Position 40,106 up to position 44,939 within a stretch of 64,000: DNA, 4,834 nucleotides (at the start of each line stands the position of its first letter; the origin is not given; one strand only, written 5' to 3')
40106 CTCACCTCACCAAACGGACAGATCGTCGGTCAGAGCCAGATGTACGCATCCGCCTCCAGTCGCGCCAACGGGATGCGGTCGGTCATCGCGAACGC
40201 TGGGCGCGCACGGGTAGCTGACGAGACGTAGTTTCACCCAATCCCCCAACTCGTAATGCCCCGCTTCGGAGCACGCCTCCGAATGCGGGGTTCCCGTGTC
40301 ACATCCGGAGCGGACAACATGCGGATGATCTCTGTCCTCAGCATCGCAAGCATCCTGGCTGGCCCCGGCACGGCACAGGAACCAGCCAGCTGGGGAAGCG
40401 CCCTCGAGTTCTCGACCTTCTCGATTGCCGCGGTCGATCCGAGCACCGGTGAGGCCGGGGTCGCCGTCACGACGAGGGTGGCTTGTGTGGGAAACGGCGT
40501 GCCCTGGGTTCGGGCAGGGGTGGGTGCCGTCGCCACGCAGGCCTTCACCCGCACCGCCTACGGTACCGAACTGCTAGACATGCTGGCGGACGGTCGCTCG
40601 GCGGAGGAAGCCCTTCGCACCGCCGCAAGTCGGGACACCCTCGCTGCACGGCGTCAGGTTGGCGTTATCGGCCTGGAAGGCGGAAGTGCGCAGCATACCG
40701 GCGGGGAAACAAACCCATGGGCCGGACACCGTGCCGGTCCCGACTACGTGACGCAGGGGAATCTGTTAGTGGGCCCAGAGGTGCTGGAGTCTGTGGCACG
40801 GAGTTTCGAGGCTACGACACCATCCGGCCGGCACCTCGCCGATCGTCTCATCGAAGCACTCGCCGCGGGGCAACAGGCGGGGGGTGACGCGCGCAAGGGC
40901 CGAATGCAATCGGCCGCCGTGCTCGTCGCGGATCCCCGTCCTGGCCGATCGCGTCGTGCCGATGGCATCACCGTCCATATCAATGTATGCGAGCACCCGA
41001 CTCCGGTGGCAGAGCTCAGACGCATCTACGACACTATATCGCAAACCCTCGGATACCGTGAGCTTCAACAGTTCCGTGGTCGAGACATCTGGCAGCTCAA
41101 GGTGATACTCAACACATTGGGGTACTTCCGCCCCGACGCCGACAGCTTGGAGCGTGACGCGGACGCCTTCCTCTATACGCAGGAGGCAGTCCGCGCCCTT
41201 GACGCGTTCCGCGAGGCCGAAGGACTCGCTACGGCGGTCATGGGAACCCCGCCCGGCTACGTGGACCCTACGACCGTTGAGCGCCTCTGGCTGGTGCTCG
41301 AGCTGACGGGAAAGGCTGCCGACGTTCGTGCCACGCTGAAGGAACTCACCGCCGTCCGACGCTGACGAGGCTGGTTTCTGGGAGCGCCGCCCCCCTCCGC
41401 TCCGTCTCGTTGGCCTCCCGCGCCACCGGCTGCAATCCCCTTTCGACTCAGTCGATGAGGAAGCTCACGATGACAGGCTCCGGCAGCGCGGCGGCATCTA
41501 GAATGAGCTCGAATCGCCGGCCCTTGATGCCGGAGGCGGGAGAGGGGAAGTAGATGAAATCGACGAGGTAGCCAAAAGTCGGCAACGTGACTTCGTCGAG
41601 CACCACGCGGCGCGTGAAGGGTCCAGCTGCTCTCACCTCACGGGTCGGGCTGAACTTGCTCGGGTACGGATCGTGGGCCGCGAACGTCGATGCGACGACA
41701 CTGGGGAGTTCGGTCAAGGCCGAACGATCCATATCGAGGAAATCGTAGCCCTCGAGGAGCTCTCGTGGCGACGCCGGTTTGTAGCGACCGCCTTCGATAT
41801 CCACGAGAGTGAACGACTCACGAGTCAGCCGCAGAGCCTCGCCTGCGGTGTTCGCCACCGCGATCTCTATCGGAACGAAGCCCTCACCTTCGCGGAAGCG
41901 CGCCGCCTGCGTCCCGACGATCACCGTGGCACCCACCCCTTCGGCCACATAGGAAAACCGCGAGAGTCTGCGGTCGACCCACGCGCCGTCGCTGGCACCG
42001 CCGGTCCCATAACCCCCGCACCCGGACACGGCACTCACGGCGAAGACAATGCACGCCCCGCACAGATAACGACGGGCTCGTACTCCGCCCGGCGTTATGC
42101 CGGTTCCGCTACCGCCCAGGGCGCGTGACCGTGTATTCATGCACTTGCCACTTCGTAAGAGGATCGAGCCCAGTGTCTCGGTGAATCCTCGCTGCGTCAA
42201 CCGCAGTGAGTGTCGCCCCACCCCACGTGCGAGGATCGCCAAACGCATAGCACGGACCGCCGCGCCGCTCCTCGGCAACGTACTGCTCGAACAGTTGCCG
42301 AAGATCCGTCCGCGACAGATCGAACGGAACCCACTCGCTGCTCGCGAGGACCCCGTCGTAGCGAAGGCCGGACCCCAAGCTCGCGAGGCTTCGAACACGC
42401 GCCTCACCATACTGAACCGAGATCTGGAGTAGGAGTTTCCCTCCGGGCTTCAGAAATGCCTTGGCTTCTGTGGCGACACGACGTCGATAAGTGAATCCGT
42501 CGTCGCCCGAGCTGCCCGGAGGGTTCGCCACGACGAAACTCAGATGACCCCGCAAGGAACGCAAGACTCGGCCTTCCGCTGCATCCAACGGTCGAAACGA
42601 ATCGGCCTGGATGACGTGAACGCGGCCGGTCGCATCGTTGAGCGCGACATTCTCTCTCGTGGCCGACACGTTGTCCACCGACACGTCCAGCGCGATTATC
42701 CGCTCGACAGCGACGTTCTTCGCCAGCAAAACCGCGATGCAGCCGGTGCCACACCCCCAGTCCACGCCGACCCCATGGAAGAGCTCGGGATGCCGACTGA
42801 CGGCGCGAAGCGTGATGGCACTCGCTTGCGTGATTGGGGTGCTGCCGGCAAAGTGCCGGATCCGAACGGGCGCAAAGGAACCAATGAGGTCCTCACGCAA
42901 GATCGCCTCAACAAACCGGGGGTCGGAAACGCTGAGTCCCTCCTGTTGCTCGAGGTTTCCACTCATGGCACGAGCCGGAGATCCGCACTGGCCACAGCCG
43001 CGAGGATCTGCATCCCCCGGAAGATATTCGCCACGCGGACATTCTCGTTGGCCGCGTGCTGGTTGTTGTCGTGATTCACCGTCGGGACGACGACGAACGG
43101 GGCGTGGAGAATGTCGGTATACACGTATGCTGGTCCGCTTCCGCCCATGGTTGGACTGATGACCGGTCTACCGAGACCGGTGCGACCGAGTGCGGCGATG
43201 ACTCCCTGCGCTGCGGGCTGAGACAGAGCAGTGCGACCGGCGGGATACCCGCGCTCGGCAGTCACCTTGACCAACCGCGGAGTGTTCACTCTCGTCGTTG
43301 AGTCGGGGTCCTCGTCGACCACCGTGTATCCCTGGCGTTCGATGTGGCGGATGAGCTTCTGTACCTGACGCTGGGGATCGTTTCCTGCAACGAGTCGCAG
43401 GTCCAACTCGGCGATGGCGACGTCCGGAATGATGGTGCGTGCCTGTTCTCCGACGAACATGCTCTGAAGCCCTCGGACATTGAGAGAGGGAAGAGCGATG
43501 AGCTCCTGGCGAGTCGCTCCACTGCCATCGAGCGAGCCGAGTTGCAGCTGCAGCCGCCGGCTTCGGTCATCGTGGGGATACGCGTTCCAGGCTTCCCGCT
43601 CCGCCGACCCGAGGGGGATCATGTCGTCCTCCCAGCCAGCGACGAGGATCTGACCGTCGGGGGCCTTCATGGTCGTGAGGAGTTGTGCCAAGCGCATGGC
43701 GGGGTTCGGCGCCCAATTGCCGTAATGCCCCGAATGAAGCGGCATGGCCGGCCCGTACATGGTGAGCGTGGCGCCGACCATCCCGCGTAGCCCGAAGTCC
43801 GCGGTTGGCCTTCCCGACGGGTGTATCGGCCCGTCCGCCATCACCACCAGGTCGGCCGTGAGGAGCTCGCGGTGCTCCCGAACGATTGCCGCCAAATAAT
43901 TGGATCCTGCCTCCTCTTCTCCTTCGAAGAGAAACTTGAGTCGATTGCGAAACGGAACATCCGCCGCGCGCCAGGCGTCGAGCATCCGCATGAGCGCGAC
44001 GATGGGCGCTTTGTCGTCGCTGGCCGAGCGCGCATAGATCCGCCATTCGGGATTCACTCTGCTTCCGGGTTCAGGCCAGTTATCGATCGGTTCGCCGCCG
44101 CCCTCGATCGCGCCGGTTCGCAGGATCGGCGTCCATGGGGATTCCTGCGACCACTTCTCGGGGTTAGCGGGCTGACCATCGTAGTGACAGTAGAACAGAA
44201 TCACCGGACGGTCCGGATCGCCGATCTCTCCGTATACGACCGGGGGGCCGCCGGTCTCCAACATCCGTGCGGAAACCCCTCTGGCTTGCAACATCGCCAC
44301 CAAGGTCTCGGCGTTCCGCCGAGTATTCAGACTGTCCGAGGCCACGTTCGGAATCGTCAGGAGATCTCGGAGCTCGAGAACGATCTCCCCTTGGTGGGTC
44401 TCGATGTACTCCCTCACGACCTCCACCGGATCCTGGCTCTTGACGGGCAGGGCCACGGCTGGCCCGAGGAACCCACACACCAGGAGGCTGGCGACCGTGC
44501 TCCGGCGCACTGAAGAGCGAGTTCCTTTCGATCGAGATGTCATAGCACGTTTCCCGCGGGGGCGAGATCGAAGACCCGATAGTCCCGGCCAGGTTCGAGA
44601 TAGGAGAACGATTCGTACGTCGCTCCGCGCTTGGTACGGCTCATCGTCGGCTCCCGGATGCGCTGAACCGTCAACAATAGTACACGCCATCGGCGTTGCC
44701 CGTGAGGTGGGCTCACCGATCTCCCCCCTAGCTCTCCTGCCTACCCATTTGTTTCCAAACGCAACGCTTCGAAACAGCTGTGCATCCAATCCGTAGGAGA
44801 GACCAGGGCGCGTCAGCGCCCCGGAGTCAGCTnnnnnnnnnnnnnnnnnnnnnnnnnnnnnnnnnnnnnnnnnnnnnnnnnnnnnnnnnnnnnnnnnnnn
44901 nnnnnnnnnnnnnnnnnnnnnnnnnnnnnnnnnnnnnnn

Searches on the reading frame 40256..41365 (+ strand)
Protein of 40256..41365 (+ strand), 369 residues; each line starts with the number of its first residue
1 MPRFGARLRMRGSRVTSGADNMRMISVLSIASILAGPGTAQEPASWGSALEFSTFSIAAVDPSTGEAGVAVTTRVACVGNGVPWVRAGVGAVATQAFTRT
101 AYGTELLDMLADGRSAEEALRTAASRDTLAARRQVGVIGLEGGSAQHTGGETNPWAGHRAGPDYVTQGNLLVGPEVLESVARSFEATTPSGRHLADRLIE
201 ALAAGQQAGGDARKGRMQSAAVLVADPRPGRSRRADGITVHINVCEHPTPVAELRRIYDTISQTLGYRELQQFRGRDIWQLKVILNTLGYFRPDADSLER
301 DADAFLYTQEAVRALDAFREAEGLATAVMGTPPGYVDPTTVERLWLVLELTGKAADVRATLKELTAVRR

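Call 16: search_protein_families(library=pfam, proteins=[window:40256-41365:+], max_evalue=0.0001)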
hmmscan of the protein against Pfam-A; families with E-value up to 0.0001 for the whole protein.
window:40256-41365:+ (369 aa): 1 family
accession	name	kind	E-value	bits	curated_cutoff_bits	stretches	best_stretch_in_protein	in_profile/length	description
PF06267.17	DUF1028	-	3.1e-63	213.5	26.2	1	54-254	1-193/193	Family of unknown function (DUF1028)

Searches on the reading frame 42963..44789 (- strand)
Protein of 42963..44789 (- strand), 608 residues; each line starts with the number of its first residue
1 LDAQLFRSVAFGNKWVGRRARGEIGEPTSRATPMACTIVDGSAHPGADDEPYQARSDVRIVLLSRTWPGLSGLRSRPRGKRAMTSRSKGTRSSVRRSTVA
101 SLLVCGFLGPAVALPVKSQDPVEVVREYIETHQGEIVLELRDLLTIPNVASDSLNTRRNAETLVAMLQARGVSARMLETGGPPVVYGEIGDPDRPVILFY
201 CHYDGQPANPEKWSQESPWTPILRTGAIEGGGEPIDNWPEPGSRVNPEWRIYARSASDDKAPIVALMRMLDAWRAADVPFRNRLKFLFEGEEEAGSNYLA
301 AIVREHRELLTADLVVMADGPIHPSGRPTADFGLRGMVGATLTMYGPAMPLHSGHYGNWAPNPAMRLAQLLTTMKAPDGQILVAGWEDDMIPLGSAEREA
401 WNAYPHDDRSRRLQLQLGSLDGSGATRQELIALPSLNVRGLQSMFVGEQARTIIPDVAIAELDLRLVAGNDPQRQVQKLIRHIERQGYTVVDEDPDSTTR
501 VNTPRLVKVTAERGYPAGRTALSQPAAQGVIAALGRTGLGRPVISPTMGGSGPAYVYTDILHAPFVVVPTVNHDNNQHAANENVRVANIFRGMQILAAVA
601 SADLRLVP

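Call 16: search_protein_families(library=pfam, proteins=[window:42963-44789:-], max_evalue=0.0001)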
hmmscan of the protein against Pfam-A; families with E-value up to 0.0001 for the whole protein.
window:42963-44789:- (608 aa): 2 families
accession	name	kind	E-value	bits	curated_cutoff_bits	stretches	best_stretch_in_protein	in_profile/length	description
PF01546.33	Peptidase_M20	-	4.2e-18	66.4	24.6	1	236-600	15-204/206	Peptidase family M20/M25/M40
PF07687.19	M20_dimer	-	1.6e-09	38.1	21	1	333-486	2-102/107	Peptidase dimerisation domain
